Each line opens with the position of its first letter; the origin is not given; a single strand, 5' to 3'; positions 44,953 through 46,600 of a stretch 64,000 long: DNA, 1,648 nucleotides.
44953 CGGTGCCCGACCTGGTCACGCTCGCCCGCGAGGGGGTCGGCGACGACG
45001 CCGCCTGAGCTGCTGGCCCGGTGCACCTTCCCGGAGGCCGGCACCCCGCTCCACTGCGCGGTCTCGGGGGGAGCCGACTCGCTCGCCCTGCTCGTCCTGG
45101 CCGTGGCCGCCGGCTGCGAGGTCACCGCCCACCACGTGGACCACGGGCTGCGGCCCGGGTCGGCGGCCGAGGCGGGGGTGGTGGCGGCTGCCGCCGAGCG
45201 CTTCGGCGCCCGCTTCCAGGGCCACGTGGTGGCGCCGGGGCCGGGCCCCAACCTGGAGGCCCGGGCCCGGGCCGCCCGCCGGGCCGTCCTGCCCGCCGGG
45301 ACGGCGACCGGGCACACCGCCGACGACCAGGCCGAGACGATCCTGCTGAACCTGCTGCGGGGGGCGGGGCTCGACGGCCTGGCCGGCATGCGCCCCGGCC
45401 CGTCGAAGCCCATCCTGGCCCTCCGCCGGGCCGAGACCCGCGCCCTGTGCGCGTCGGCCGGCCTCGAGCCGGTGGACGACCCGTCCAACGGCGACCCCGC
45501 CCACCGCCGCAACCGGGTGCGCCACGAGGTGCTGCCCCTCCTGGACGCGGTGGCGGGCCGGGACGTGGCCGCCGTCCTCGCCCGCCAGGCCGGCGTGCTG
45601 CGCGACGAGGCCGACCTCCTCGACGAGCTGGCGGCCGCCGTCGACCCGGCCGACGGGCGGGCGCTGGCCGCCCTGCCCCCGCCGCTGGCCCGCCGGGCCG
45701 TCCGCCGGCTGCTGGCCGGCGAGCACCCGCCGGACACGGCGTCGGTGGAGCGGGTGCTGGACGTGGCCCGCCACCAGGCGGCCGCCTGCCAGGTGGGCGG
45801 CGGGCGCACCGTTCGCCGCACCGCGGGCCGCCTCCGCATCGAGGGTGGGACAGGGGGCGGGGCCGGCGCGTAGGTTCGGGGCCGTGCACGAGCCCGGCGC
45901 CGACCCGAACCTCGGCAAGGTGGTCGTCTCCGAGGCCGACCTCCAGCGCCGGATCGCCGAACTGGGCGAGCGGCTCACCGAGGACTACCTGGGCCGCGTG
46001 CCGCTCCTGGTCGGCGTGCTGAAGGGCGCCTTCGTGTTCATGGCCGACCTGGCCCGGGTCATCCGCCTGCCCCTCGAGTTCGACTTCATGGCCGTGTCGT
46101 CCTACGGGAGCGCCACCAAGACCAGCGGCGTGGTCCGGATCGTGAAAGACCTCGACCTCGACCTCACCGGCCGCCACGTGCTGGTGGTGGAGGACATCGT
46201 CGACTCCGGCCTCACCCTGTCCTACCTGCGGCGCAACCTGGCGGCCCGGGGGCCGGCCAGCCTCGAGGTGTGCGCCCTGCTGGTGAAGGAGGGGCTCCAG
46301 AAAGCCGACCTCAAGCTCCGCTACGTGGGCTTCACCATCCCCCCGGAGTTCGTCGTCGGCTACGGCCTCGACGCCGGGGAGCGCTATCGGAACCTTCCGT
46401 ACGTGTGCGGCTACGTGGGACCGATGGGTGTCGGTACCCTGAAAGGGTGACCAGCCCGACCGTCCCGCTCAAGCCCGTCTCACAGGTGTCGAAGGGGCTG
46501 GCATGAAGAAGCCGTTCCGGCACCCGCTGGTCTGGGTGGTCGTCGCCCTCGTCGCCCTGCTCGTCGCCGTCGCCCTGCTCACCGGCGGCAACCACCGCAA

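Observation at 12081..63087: Synthesis: three unrelated short-repeat families all occupy gene boundaries while preserving reading frames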

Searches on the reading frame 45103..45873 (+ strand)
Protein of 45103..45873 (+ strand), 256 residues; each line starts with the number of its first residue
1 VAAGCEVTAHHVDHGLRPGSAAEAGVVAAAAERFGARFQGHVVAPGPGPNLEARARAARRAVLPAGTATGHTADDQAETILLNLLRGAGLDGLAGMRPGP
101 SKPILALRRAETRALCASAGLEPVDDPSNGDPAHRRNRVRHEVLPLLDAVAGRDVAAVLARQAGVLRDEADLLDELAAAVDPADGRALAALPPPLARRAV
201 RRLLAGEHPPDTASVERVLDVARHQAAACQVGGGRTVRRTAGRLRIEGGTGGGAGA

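Call 88: search_protein_families(library=pfam, proteins=[window:45103-45873:+], max_evalue=0.001)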
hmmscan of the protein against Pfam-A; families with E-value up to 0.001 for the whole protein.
window:45103-45873:+ (256 aa): 2 families
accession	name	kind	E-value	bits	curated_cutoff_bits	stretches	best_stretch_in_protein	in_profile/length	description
PF01171.26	ATP_bind_3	-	1.4e-20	74.2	27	1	5-142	28-182/182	PP-loop family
PF09179.16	TilS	-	1.8e-05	25.4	21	1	187-244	5-66/67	TilS substrate binding domain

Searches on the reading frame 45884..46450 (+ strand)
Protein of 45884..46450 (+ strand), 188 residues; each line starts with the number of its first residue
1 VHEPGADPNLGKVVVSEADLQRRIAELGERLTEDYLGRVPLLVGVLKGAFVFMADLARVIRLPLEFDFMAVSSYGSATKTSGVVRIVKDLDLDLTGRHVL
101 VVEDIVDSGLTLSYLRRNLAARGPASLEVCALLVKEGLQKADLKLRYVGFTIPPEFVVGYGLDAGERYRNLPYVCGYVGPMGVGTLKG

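Call 88: search_protein_families(library=pfam, proteins=[window:45884-46450:+], max_evalue=0.001)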
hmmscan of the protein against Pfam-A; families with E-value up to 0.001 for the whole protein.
window:45884-46450:+ (188 aa): 1 family
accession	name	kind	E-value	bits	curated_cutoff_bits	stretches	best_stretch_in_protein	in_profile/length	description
PF00156.33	Pribosyltran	-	1e-23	83.8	26.3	1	22-163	13-156/158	Phosphoribosyl transferase domain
